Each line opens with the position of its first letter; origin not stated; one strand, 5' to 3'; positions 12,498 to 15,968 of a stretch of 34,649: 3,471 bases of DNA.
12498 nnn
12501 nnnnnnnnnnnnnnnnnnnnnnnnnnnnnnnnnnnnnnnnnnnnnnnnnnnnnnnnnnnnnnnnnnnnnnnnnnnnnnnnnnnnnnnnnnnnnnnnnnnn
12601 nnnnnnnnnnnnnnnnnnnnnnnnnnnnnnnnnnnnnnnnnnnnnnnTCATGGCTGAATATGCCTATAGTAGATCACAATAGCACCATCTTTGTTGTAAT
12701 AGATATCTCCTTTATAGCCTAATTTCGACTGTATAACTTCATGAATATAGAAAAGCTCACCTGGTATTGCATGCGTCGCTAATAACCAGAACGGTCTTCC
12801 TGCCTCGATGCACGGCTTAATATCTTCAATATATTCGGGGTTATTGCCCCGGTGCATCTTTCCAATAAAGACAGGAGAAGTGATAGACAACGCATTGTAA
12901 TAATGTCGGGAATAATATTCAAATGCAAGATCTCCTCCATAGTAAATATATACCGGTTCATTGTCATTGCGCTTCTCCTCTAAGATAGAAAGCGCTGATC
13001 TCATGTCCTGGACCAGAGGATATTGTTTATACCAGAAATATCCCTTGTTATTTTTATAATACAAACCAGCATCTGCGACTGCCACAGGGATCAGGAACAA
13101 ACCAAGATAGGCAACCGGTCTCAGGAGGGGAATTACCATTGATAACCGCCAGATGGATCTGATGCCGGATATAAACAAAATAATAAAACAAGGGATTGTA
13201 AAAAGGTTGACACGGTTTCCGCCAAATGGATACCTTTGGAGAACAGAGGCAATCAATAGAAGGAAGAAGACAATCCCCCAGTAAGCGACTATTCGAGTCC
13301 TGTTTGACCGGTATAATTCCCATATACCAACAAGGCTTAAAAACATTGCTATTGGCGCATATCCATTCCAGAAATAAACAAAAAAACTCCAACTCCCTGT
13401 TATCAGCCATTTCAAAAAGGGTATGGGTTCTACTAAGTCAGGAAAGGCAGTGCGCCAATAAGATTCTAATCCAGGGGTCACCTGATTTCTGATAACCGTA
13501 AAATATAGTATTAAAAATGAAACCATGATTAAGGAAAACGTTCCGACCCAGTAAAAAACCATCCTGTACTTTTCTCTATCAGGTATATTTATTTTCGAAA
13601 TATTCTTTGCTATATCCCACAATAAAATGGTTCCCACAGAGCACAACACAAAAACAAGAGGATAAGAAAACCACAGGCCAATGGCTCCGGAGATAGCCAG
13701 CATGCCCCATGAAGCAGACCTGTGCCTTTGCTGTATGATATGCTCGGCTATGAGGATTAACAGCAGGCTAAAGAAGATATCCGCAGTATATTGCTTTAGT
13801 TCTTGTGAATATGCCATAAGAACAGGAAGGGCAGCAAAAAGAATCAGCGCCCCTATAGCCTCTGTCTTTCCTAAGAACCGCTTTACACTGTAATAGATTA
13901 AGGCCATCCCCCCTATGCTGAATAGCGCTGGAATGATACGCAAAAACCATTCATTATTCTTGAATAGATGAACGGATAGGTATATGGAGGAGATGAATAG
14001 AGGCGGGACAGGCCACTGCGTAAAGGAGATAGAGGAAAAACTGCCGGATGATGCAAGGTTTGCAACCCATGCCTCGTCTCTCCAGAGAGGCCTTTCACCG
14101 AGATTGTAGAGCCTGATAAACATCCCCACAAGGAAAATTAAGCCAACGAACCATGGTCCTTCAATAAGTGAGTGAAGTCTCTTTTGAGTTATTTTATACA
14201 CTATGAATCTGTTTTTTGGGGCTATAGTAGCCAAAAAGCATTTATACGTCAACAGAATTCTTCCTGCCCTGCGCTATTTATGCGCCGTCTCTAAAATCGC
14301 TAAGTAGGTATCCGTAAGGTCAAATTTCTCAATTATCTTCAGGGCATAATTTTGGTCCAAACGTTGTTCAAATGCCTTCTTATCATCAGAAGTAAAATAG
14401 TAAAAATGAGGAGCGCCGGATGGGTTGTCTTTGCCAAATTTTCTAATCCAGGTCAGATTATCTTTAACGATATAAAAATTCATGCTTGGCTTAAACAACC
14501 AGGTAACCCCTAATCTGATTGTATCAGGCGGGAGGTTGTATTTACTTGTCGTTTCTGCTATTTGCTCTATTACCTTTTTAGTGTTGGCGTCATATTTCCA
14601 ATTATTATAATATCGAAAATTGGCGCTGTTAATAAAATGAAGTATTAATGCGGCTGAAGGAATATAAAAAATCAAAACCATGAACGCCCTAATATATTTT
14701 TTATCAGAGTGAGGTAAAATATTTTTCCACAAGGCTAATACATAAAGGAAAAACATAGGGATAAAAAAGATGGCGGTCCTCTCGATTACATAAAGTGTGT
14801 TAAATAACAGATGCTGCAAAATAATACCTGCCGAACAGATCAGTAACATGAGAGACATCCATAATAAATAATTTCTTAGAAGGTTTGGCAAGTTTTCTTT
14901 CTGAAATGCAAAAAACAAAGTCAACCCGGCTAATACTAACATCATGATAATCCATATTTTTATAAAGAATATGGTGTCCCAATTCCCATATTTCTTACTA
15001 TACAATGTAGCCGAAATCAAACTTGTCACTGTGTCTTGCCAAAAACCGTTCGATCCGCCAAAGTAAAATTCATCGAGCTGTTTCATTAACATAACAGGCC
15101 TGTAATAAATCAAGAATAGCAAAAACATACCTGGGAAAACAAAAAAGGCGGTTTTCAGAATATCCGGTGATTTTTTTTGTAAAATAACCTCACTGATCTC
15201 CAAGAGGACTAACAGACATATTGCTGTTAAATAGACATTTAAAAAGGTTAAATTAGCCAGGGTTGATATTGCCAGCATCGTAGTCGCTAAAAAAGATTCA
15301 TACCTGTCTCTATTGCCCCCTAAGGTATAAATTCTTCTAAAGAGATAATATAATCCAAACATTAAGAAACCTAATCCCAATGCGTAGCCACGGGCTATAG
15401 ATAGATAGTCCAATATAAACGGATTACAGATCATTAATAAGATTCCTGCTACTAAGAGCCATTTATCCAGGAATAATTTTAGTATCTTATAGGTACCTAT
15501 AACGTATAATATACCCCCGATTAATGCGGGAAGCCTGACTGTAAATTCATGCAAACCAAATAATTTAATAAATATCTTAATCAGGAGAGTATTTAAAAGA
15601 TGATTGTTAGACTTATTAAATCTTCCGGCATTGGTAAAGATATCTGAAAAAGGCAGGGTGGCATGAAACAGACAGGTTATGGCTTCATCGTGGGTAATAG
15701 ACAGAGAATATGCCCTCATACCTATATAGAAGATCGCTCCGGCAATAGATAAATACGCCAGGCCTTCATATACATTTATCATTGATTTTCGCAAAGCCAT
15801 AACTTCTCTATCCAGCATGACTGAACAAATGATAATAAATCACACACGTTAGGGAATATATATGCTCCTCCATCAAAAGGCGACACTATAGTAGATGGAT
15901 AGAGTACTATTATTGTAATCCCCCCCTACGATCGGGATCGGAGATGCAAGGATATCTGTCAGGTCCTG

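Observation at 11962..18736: Donor-synthase / GT-C / TPR-porin module directly upstream of the array, making nine GT-C enzymes on one strand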

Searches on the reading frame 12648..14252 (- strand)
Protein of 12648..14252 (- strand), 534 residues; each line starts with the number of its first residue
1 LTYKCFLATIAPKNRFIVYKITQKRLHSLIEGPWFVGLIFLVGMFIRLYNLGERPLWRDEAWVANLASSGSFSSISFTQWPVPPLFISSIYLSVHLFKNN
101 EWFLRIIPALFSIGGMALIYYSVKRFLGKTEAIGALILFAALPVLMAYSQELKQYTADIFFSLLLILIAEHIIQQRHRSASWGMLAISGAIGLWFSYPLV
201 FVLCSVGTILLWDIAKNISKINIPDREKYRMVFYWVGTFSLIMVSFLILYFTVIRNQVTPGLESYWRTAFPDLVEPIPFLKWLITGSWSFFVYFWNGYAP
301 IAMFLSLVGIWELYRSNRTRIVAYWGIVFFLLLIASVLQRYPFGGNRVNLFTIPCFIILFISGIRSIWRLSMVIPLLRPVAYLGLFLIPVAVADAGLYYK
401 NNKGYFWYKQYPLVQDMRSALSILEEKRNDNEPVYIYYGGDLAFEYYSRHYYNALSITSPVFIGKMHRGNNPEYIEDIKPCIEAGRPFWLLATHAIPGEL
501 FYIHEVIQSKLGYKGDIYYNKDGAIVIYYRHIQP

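Call 4: search_protein_families(library=pfam, proteins=[window:12648-14252:-], max_evalue=0.01)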
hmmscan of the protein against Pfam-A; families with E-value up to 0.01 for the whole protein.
window:12648-14252:- (534 aa): 1 family
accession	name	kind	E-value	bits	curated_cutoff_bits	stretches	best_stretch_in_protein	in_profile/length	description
PF13231.12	PMT_2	-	8.4e-12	46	26.1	1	83-216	3-136/160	Dolichyl-phosphate-mannose-protein mannosyltransferase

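Call 5: search_protein_families(library=ncbifam, proteins=[window:12648-14252:-], max_evalue=0.01)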
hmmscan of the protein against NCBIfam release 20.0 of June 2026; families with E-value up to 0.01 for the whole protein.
window:12648-14252:- (534 aa): 1 family
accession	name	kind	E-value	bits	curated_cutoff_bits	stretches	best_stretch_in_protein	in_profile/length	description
TIGR03663.1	TIGR03663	subfamily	3.4e-13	49.4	126.25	1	36-187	4-153/435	flippase activity-associated protein Agl23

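Call 28: search_solved_structures(query=window:12648-14252:-, max_evalue=1)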
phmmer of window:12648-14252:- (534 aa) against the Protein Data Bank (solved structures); distinct sequences matched with E-value up to 1: 0.

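Call 53: find_homologous_proteins(query=window:12648-14252:-, max_evalue=0.00001)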
Query window:12648-14252:- (534 aa): 39 proteins with E <= 0.00001 among 8000 candidates.
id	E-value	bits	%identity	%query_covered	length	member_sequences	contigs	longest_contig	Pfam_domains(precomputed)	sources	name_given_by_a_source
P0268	0.0e+0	1071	91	97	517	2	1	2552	PF13231.13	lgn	-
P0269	0.0e+0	1059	88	99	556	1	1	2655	PF13231.13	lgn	-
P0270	3.4e-224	764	81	78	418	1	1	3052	PF13231.13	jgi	jgi:hypothetical protein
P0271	6.3e-183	628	56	96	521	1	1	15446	PF13231.13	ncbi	-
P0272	7.5e-181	621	57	95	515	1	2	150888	PF13231.13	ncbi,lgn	-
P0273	1.3e-179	617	57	92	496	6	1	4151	PF13231.13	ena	-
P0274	6.5e-158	545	50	96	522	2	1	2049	PF13231.13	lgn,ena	-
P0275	2.4e-153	530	48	96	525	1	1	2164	PF13231.13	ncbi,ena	-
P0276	3.5e-148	513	46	96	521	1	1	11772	PF13231.13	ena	-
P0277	2.5e-115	405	55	65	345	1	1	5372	-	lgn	-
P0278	4.0e-62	229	30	91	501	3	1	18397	PF13231.13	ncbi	ncbi:MAG: glycosyltransferase family 39 protein [Candidatus Aminicenantes bacterium]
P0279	3.9e-50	189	28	87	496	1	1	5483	PF13231.13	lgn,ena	-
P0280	6.1e-49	185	26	90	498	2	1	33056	PF13231.13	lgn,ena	-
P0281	2.7e-46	177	28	89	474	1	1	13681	PF11028.15,PF13231.13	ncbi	ncbi:MAG: glycosyltransferase family 39 protein [Acidobacteriota bacterium]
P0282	2.9e-44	170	28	90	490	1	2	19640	PF13231.13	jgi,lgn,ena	-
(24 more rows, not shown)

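Call 61: search_solved_structures(query=A4, max_evalue=1)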
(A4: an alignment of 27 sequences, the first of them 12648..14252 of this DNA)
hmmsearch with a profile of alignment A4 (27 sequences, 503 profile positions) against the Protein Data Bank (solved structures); distinct sequences matched with E-value up to 1: 1.
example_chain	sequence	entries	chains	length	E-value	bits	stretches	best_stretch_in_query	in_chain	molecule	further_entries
5ezm_A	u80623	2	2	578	6.5e-05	25.2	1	64-380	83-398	4-amino-4-deoxy-L-arabinose transferase or related glycosyltransferases of PMT family | 4-amino-4-deoxy-L-arabinose (L-Ara4N) transferase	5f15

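Call 72: find_encoding_contigs(protein=P0272, flank=10000, max_places=2)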
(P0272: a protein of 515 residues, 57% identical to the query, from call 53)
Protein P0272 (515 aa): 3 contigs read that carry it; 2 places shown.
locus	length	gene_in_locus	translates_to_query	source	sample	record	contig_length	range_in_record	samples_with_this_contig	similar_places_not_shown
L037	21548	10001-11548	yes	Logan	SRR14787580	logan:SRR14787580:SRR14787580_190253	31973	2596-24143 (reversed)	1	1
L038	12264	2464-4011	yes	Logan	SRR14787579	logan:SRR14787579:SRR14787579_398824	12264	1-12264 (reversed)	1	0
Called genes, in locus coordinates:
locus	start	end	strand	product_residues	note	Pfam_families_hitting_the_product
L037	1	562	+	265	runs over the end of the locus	PF17957:Big_7 (faint), PF19077:Big_13 (faint)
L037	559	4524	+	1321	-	PF11617:Cu-binding_MopE, PF09136:Glucodextran_B (faint), PF20148:DUF6531 (faint), PF05593:RHS_repeat (weak), PF25023:TEN_YD-shell (weak), PF05593:RHS_repeat, PF25023:TEN_YD-shell, PF05593:RHS_repeat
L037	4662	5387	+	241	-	PF13462:Thioredoxin_4, PF01323:DSBA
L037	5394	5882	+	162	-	PF07291:MauE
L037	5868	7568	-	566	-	PF18262:PhetRS_B1 (faint), PF03484:B5, PF17759:tRNA_synthFbeta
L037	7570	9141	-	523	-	PF01409:tRNA-synt_2d, PF00152:tRNA-synt_2 (faint)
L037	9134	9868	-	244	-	PF00834:Ribul_P_3_epim, PF01729:QRPTase_C (faint)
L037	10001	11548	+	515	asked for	PF13231:PMT_2 (weak)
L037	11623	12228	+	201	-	PF02353:CMAS (faint), PF13489:Methyltransf_23, PF13847:Methyltransf_31 (weak), PF08241:Methyltransf_11, PF08242:Methyltransf_12 (weak), PF13649:Methyltransf_25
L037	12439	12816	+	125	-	PF01648:ACPS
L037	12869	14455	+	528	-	PF03853:YjeF_N, PF01256:Carb_kinase, PF08543:Phos_pyr_kin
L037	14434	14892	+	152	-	PF00571:CBS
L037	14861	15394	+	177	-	PF02367:TsaE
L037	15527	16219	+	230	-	PF03167:UDG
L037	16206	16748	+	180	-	PF11969:DcpS_C (weak), PF01230:HIT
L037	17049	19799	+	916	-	PF01624:MutS_I, PF05188:MutS_II, PF05192:MutS_III, PF05190:MutS_IV, PF00488:MutS_V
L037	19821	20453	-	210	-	PF05401:NodS (weak), PF08241:Methyltransf_11, PF08242:Methyltransf_12, PF13649:Methyltransf_25, PF13847:Methyltransf_31 (weak)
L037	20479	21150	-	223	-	-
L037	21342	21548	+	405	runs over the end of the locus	PF00483:NTP_transferase, PF24894:Hexapep_GlmU, PF25084:LbH_EIF2B, PF25087:GMPPB_C, PF25247:LbH_GLGC (faint)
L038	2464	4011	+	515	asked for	PF13231:PMT_2 (weak)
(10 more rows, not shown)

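Call 73: find_encoding_contigs(protein=P0271, flank=10000, max_places=2)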
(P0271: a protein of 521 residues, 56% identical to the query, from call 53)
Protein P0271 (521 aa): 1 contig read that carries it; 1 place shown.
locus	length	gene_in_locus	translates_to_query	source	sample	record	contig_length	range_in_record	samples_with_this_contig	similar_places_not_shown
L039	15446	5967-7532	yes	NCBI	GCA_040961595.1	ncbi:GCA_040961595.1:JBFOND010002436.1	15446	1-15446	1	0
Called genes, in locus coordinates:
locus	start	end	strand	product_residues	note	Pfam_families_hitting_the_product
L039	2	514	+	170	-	?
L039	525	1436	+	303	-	PF00535:Glycos_transf_2, PF10111:Glyco_tranf_2_2, PF13641:Glyco_tranf_2_3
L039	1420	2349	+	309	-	PF00535:Glycos_transf_2, PF10111:Glyco_tranf_2_2, PF13641:Glyco_tranf_2_3, PF13632:Glyco_trans_2_3 (weak)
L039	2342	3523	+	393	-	PF13439:Glyco_transf_4, PF13579:Glyco_trans_4_4, PF20706:GT4-conflict, PF00534:Glycos_transf_1, PF13692:Glyco_trans_1_4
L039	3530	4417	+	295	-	PF00535:Glycos_transf_2, PF13641:Glyco_tranf_2_3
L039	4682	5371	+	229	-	PF00535:Glycos_transf_2, PF10111:Glyco_tranf_2_2 (weak)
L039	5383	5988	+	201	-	PF13489:Methyltransf_23, PF13847:Methyltransf_31, PF08241:Methyltransf_11, PF08242:Methyltransf_12 (weak), PF13649:Methyltransf_25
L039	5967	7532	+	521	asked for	PF13231:PMT_2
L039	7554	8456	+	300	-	PF00535:Glycos_transf_2, PF13641:Glyco_tranf_2_3, PF10111:Glyco_tranf_2_2 (faint), PF13632:Glyco_trans_2_3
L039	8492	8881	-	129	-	PF01850:PIN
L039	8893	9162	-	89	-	-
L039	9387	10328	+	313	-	PF04055:Radical_SAM, PF13186:SPASM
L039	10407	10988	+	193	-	PF13412:HTH_24, PF22674:C2185-like_N (weak)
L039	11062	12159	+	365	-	PF00483:NTP_transferase, PF12804:NTP_transf_3 (weak), PF25084:LbH_EIF2B (faint), PF25087:GMPPB_C (faint)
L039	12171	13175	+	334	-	PF01073:3Beta_HSD, PF01370:Epimerase, PF02719:Polysacc_synt_2, PF04321:RmlD_sub_bind, PF07993:NAD_binding_4, PF13460:NAD_binding_10, PF16363:GDP_Man_Dehyd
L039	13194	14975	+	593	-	PF13424:TPR_12 (weak), PF00515:TPR_1 (weak), PF07719:TPR_2 (weak), PF00515:TPR_1, PF13181:TPR_8, PF13414:TPR_11, PF00515:TPR_1, PF07719:TPR_2, +18 more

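Call 101: find_encoding_contigs(protein=P0268, flank=5000, max_places=2)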
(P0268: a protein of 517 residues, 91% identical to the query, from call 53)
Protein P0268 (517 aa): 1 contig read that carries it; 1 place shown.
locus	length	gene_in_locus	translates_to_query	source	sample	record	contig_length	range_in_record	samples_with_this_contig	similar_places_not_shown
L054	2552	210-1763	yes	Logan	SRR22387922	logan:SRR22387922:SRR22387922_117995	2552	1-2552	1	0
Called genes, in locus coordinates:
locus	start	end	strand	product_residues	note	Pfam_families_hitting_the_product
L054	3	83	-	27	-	?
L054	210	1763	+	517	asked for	PF13231:PMT_2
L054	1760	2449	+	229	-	PF00535:Glycos_transf_2, PF10111:Glyco_tranf_2_2, PF13641:Glyco_tranf_2_3 (weak)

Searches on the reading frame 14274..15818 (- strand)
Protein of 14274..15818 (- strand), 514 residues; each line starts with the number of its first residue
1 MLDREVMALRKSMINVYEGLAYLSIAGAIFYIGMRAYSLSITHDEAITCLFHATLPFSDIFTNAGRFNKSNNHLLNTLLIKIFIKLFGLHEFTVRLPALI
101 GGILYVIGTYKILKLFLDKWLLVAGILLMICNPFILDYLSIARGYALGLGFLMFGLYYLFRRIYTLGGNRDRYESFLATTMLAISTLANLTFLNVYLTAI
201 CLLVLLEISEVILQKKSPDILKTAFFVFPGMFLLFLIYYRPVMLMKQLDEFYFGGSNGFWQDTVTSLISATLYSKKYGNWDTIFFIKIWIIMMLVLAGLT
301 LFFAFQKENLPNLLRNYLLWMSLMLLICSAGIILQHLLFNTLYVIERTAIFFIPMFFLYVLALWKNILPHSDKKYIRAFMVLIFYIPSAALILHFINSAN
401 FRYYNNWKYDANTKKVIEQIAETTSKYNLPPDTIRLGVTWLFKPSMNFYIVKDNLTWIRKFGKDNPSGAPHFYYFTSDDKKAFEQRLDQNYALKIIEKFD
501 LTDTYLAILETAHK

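Call 4: search_protein_families(library=pfam, proteins=[window:14274-15818:-], max_evalue=0.01)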
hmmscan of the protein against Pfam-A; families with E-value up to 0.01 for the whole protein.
window:14274-15818:- (514 aa): 1 family
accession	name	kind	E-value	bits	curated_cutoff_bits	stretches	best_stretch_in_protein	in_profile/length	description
PF13231.12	PMT_2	-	0.00019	22.1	26.1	1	78-221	8-146/160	Dolichyl-phosphate-mannose-protein mannosyltransferase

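Call 5: search_protein_families(library=ncbifam, proteins=[window:14274-15818:-], max_evalue=0.01)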
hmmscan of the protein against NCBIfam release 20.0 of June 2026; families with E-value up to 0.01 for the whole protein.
window:14274-15818:- (514 aa): 0 families

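Call 29: search_solved_structures(query=window:14274-15818:-, max_evalue=1)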
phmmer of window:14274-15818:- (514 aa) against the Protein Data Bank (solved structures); distinct sequences matched with E-value up to 1: 3.
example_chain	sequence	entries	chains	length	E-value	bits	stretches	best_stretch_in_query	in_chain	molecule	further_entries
2mkv_A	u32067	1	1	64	0.3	13.4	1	117-173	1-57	Sodium/potassium-transporting ATPase subunit gamma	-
5a6s_B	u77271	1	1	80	0.95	11.7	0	159-187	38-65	ENDOLYSIN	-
4cu2_A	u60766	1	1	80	0.95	11.7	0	159-187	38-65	ENDOLYSIN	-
